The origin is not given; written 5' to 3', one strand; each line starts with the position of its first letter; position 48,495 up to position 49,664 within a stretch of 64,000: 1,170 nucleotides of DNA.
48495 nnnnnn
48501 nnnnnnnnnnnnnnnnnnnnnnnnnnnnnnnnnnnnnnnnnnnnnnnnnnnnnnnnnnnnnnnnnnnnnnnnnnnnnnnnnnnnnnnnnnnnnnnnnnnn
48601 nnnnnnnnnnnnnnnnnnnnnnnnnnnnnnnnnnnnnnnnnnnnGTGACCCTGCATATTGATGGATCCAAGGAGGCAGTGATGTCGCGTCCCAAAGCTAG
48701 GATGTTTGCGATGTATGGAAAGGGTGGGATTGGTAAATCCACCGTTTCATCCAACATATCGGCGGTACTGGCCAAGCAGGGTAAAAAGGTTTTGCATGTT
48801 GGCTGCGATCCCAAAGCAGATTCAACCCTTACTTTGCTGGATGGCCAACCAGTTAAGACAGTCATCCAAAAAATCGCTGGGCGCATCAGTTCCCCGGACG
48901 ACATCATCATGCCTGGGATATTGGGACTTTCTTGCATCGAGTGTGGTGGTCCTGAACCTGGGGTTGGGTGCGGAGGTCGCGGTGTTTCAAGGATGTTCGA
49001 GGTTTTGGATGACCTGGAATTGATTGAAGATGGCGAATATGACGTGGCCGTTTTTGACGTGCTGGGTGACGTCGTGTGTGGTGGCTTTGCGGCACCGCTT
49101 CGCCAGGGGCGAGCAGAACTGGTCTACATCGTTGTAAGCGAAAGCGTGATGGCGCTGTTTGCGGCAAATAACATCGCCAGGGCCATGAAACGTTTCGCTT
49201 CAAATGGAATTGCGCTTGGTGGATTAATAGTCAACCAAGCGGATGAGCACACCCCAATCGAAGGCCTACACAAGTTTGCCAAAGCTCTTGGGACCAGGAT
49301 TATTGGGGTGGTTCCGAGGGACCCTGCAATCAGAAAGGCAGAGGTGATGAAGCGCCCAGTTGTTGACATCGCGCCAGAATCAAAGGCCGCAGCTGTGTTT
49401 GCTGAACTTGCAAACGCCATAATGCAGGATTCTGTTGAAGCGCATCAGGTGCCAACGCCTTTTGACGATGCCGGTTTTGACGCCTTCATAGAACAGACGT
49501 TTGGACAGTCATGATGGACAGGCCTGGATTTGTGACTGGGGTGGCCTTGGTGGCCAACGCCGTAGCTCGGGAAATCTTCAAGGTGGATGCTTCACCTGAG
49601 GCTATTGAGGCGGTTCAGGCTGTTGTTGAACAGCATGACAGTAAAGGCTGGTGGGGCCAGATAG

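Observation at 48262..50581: Orphan nitrogenase-like two-component pair: NifH-like ATPase plus half-size, cluster-Cys-less NifD/K-like protein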

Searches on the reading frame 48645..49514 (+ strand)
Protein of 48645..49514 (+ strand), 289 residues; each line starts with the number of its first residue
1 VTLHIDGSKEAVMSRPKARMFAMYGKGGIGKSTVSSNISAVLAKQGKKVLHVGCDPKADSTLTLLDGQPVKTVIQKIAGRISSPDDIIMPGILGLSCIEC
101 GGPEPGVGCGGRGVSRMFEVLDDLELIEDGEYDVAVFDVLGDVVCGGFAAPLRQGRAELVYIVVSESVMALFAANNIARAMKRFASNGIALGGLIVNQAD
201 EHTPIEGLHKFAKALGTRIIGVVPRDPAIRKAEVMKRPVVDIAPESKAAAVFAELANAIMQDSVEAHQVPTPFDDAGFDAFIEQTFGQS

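Call 3: search_protein_families(library=pfam, proteins=[window:48645-49514:+], max_evalue=1)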
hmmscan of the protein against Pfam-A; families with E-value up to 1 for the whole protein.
window:48645-49514:+ (289 aa): 22 families
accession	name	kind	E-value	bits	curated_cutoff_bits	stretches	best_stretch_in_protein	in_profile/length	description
PF00142.24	Fer4_NifH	-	1.9e-85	287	25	1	20-284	2-267/271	4Fe-4S iron sulfur cluster binding proteins, NifH/frxC family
PF01656.29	CbiA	-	1.9e-14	54.2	25.4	1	22-238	3-124/125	CobQ/CobB/MinD/ParA nucleotide binding domain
PF10609.15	ParA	-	9.1e-11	42.1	27.1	2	20-55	6-41/246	NUBPL iron-transfer P-loop NTPase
PF13614.12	AAA_31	-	2.3e-10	41.2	27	1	25-75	9-60/177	AAA domain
PF02374.21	ArsA_ATPase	-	2.3e-08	34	24.3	1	19-56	2-39/305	Anion-transporting ATPase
PF06564.18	CBP_BcsQ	-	0.00028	20.9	21.3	1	221-258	195-232/234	Cellulose biosynthesis protein BcsQ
PF03308.22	MeaB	-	0.0025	17.3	23.1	1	17-60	32-75/273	Methylmalonyl Co-A mutase-associated GTPase MeaB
PF24883.2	NPHP3_N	-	0.006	17.2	24.8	1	15-62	18-66/164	Nephrocystin 3, N-terminal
PF13604.12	AAA_30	-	0.0071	16.5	27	1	17-72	17-72/191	AAA domain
PF13245.12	AAA_19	-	0.0079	16.8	25.1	1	9-75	2-70/134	AAA domain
PF00448.28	SRP54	-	0.0081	16.2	22.7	1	20-55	3-38/196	SRP54-type protein, GTPase domain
PF13481.12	AAA_25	-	0.015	15.4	27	1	16-51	31-65/195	AAA domain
PF09140.17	MipZ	-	0.022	14.5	20.7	1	26-60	9-43/262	ATPase MipZ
PF13479.12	AAA_24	-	0.024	14.9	27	1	18-55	2-31/195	AAA domain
PF13500.12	AAA_26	-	0.051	13.9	27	1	173-230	141-195/198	AAA domain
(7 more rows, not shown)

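Call 4: search_protein_families(library=ncbifam, proteins=[window:48645-49514:+], max_evalue=1)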
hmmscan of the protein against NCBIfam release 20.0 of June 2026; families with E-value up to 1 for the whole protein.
window:48645-49514:+ (289 aa): 45 families (the best 25 are shown)
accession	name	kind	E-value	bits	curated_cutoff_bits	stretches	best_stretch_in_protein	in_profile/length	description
TIGR01287.1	nifH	equivalog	2e-86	289.7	394.35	1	20-283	2-266/275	nitrogenase iron protein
NF033200.1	F430_CfbC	exception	2.9e-84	282.5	402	1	21-281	3-258/260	Ni-sirohydrochlorin a,c-diamide reductive cyclase ATP-dependent reductase subunit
NF009701.0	PRK13230.1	subfamily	3.5e-77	259.3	350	1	19-280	2-276/291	nitrogenase reductase-like protein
NF009702.0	PRK13231.1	equivalog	3.7e-72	242.7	427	1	20-284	4-261/264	nitrogenase reductase-like protein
TIGR01281.1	DPOR_bchL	equivalog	6e-62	209.4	345.15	1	20-273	2-255/268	ferredoxin:protochlorophyllide reductase (ATP-dependent) iron-sulfur ATP-binding protein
TIGR02016.1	BchX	equivalog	2.4e-52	178.1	331.2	1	19-271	1-257/296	chlorophyllide a reductase iron protein subunit X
TIGR01969.1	minD_arch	subfamily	7.4e-19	67.9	201.75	2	161-266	135-237/251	cell division ATPase MinD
NF041136.1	MrpORP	equivalog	1.1e-09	38.1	450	2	17-55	5-43/365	iron-sulfur cluster carrier protein MrpORP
TIGR01968.1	minD_bact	equivalog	1.1e-09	38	212.9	2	24-55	8-39/261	septum site-determining protein MinD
TIGR03371.1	cellulose_yhjQ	equivalog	1.6e-08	34.4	157.85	2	26-58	10-42/246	cellulose biosynthesis protein BcsQ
NF053622.1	ATPseBagAMYCTU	equivalog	1.9e-07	30.8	400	1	16-78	5-66/325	ATPase BagA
TIGR04291.1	arsen_driv_ArsA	equivalog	6.5e-07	28.4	650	1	20-61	322-363/565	arsenical pump-driving ATPase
NF041546.1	ParA_partition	equivalog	1.2e-06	28.2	180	1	26-58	8-40/203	ParA family partition ATPase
TIGR00345.1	GET3_arsA_TRC40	subfamily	1.3e-06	28.2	135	1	23-57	2-36/299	TRC40/GET3/ArsA family transport-energizing ATPase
NF008568.0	PRK11519.1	equivalog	1.9e-06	26.4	1068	1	25-198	533-697/720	tyrosine-protein kinase Wzc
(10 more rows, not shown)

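Call 8: find_homologous_proteins(query=window:48681-49514:+)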
Query window:48681-49514:+ (277 aa): 8000 proteins with E <= 0.001 among 8000 candidates; the best 120 are listed.
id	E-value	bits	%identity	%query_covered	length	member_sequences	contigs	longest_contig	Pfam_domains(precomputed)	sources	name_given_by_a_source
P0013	1.5e-176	603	100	100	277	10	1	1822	PF00142.25,PF10609.16,PF01656.30,PF13614.13,PF02374.22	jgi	-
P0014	3.8e-148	510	82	99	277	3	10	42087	PF00142.25,PF10609.16,PF01656.30,PF13614.13,PF02374.22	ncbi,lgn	-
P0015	3.3e-147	507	81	99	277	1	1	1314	PF00142.25,PF10609.16,PF01656.30,PF13614.13,PF02374.22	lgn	-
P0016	5.8e-146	503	81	99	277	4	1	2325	PF00142.25,PF10609.16,PF01656.30,PF13614.13,PF02374.22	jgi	jgi:nitrogenase iron protein NifH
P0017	1.1e-138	479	79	97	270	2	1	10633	PF00142.25,PF10609.16,PF01656.30,PF13614.13,PF02374.22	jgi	jgi:nitrogenase iron protein NifH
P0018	1.2e-129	449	72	100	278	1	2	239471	PF00142.25,PF10609.16,PF01656.30,PF13614.13,PF02374.22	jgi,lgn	jgi:nitrogenase iron protein NifH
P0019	3.3e-129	448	73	98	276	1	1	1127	PF00142.25,PF10609.16,PF01656.30,PF13614.13,PF02374.22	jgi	jgi:nitrogenase iron protein NifH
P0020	1.2e-127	443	71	99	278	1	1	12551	PF00142.25,PF10609.16,PF01656.30,PF13614.13,PF02374.22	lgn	-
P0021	6.3e-126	437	70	100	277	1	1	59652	PF00142.25,PF10609.16,PF01656.30,PF13614.13,PF02374.22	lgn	-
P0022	1.1e-125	436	70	100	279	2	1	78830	PF00142.25,PF10609.16,PF01656.30,PF13614.13,PF02374.22,PF13191.13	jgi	jgi:nitrogenase iron protein NifH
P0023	1.1e-125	436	100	73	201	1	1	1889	PF00142.25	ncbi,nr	ncbi:MAG: Nitrogenase iron protein 1 [Deltaproteobacteria bacterium ADurb.Bin058]|nr:MAG: Nitrogenas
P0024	2.8e-123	429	71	97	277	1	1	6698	PF00142.25,PF10609.16,PF01656.30,PF13614.13,PF02374.22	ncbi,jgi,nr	ncbi:MAG: AAA family ATPase [Deltaproteobacteria bacterium]|nr:AAA family ATPase [Deltaproteobacteri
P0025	8.0e-123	427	68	100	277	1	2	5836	PF00142.25,PF10609.16,PF01656.30,PF13614.13,PF02374.22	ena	-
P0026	1.5e-122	426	68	99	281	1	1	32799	PF00142.25,PF10609.16,PF01656.30,PF13614.13,PF02374.22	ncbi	-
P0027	8.7e-122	424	69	99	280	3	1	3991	PF00142.25,PF10609.16,PF01656.30,PF13614.13,PF02374.22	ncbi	-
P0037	3.5e-111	389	65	98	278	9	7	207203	PF00142.25,PF10609.16,PF01656.30,PF13614.13,PF02374.22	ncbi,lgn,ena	-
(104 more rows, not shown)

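Call 10: find_encoding_contigs(protein=P0014, flank=8000, max_places=2)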
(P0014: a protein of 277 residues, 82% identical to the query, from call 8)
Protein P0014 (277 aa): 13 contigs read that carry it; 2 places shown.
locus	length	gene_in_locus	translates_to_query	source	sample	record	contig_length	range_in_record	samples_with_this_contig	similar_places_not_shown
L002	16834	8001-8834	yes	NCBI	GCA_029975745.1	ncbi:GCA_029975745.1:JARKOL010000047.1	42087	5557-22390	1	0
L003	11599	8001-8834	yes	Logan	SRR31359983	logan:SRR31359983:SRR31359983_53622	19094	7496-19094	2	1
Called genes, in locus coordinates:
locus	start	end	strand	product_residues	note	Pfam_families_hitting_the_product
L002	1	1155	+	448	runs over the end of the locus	PF02310:B12-binding, PF04055:Radical_SAM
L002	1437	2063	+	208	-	-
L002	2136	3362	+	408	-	PF03734:YkuD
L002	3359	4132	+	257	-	PF03734:YkuD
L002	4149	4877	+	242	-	-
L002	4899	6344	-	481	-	PF02310:B12-binding, PF04055:Radical_SAM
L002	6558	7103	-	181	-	PF07813:LTXXQ (weak)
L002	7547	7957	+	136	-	-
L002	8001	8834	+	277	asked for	PF00142:Fer4_NifH, PF01656:CbiA, PF02374:ArsA_ATPase (weak), PF10609:ParA (weak), PF13614:AAA_31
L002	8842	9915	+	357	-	PF00148:Oxidored_nitro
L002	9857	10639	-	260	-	PF01113:DapB_N, PF05173:DapB_C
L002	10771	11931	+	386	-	PF00438:S-AdoMet_synt_N, PF02772:S-AdoMet_synt_M, PF02773:S-AdoMet_synt_C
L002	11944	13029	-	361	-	-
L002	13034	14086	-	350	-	PF01370:Epimerase, PF13460:NAD_binding_10 (weak)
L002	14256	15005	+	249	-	PF20772:TACO1_YebC_N, PF01709:Transcrip_reg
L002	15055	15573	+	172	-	PF02075:RuvC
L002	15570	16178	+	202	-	PF01330:RuvA_N, PF14520:HHH_5, PF07499:RuvA_C (faint)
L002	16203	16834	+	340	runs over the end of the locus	PF05496:RuvB_N, PF13401:AAA_22 (faint), PF00004:AAA, PF07728:AAA_5 (weak), PF17864:AAA_lid_4, PF05491:WHD_RuvB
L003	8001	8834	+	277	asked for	PF00142:Fer4_NifH, PF01656:CbiA, PF02374:ArsA_ATPase (weak), PF10609:ParA (weak), PF13614:AAA_31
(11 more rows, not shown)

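Call 11: find_encoding_contigs(protein=P0018, flank=8000, max_places=2)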
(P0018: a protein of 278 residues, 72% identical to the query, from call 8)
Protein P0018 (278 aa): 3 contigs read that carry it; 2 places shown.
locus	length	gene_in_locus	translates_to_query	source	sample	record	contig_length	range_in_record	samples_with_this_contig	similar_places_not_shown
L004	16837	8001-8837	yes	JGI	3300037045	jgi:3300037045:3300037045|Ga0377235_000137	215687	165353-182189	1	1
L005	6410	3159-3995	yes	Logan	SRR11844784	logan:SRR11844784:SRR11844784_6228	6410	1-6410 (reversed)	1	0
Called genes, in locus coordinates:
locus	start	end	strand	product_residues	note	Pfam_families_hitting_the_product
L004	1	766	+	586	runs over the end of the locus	-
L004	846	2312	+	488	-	PF02310:B12-binding, PF04055:Radical_SAM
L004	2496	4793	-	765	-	PF07715:Plug, PF00593:TonB_dep_Rec_b-barrel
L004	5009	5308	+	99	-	-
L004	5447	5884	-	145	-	-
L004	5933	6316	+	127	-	-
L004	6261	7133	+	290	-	PF00005:ABC_tran, PF13304:AAA_21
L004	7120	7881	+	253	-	PF00005:ABC_tran, PF13304:AAA_21 (faint)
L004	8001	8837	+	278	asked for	PF00142:Fer4_NifH, PF01656:CbiA, PF02374:ArsA_ATPase (weak), PF10609:ParA (faint), PF13614:AAA_31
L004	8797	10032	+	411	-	PF00148:Oxidored_nitro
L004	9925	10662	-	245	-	PF01113:DapB_N, PF05173:DapB_C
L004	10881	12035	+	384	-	PF00438:S-AdoMet_synt_N, PF02772:S-AdoMet_synt_M, PF02773:S-AdoMet_synt_C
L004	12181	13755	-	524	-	PF02412:TSP_3 (faint), PF00691:OmpA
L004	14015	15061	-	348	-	PF01073:3Beta_HSD, PF01370:Epimerase, PF07993:NAD_binding_4 (faint), PF16363:GDP_Man_Dehyd, PF13460:NAD_binding_10 (weak)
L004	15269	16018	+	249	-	PF20772:TACO1_YebC_N, PF01709:Transcrip_reg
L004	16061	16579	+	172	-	PF02075:RuvC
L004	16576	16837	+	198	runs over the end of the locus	PF01330:RuvA_N, PF00633:HHH (faint), PF14520:HHH_5, PF07499:RuvA_C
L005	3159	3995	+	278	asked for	PF00142:Fer4_NifH, PF01656:CbiA, PF02374:ArsA_ATPase (weak), PF10609:ParA (faint), PF13614:AAA_31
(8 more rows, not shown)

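Call 12: find_encoding_contigs(protein=P0037, flank=8000, max_places=2)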
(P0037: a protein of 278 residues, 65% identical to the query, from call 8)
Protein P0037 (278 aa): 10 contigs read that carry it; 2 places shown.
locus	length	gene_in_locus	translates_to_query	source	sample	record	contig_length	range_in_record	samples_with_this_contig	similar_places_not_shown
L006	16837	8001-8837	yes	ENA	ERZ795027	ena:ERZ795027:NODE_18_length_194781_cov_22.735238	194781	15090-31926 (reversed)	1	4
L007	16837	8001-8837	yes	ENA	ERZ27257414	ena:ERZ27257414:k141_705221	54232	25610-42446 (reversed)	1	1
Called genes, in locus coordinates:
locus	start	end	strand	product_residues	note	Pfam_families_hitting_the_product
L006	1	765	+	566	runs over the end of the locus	PF00069:Pkinase, PF03109:ABC1 (faint), PF07714:PK_Tyr_Ser-Thr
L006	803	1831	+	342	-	PF00691:OmpA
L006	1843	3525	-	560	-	PF00005:ABC_tran, PF02463:SMC_N (faint), PF13476:AAA_23 (faint), PF13304:AAA_21 (faint), PF12848:ABC_tran_Xtn, PF00005:ABC_tran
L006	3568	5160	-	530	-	-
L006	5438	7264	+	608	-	PF00144:Beta-lactamase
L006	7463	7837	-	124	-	-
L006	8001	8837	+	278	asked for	PF00142:Fer4_NifH, PF01656:CbiA, PF02374:ArsA_ATPase (weak), PF10609:ParA (weak), PF13614:AAA_31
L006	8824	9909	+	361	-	PF00148:Oxidored_nitro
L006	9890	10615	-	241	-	PF01113:DapB_N, PF05173:DapB_C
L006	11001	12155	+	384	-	PF00438:S-AdoMet_synt_N, PF02772:S-AdoMet_synt_M, PF02773:S-AdoMet_synt_C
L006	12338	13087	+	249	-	PF20772:TACO1_YebC_N, PF01709:Transcrip_reg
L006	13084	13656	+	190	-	PF02075:RuvC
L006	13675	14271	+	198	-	PF01330:RuvA_N, PF00633:HHH (faint), PF14520:HHH_5, PF07499:RuvA_C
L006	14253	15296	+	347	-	PF05496:RuvB_N, PF01078:Mg_chelatase (faint), PF03215:Rad17 (faint), PF00004:AAA, PF07728:AAA_5 (faint), PF13238:AAA_18 (faint), PF17864:AAA_lid_4, PF05491:WHD_RuvB, +1 more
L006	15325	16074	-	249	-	PF23441:SDR (faint), PF00106:adh_short, PF01370:Epimerase (faint), PF08659:KR, PF13561:adh_short_C2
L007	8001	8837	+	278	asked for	PF00142:Fer4_NifH, PF01656:CbiA, PF02374:ArsA_ATPase (weak), PF10609:ParA (weak), PF13614:AAA_31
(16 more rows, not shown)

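Call 34: search_solved_structures(query=window:48681-49514:+, max_evalue=1e-20, show_alignments=0)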
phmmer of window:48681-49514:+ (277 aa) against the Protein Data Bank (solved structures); distinct sequences matched with E-value up to 1e-20: 26.
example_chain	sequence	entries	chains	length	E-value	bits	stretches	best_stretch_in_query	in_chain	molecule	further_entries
6nzj_A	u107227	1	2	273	4e-67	229.7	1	7-265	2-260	Nitrogenase iron protein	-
7qqa_A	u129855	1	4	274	6.3e-66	225.8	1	7-260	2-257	Nitrogenase iron protein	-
1cp2_A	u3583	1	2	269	6.5e-66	225.7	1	7-264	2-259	NITROGENASE IRON PROTEIN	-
8oie_D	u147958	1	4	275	3.7e-64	220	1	7-261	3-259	Nitrogenase iron protein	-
10zk_E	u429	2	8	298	1.9e-63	217.7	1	5-262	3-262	Nitrogenase iron protein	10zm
4wzb_E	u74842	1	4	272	4.2e-63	216.5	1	7-255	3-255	Nitrogenase iron protein 1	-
4wza_E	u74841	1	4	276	4.2e-63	216.5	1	7-258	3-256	Nitrogenase iron protein 1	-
10zn_F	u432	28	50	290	4.2e-63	216.5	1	7-259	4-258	Nitrogenase iron protein NifH | Nitrogenase iron protein 1 | Nitrogenase iron protein gamma chain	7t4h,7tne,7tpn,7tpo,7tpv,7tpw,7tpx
1fp6_A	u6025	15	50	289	4.6e-63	216.4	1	7-259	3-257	NITROGENASE IRON PROTEIN | nitrogenase IRON protein 1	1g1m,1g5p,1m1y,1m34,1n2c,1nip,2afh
9haz_A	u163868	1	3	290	1.3e-62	214.9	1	7-261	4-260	Fe protein NifH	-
9haz_D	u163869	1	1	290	1.5e-62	214.7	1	7-261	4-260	Fe protein NifH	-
1xdb_A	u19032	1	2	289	1.6e-62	214.6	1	7-259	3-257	Nitrogenase iron protein 1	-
1de0_A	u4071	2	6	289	2e-62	214.3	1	7-259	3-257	NITROGENASE IRON PROTEIN | Nitrogenase iron protein 1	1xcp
8tc3_A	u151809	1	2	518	2.2e-62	214.2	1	7-258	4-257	Nitrogenase iron protein,Fluorescent protein plum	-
1xd8_A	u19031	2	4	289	2.2e-62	214.2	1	7-259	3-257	Nitrogenase iron protein 1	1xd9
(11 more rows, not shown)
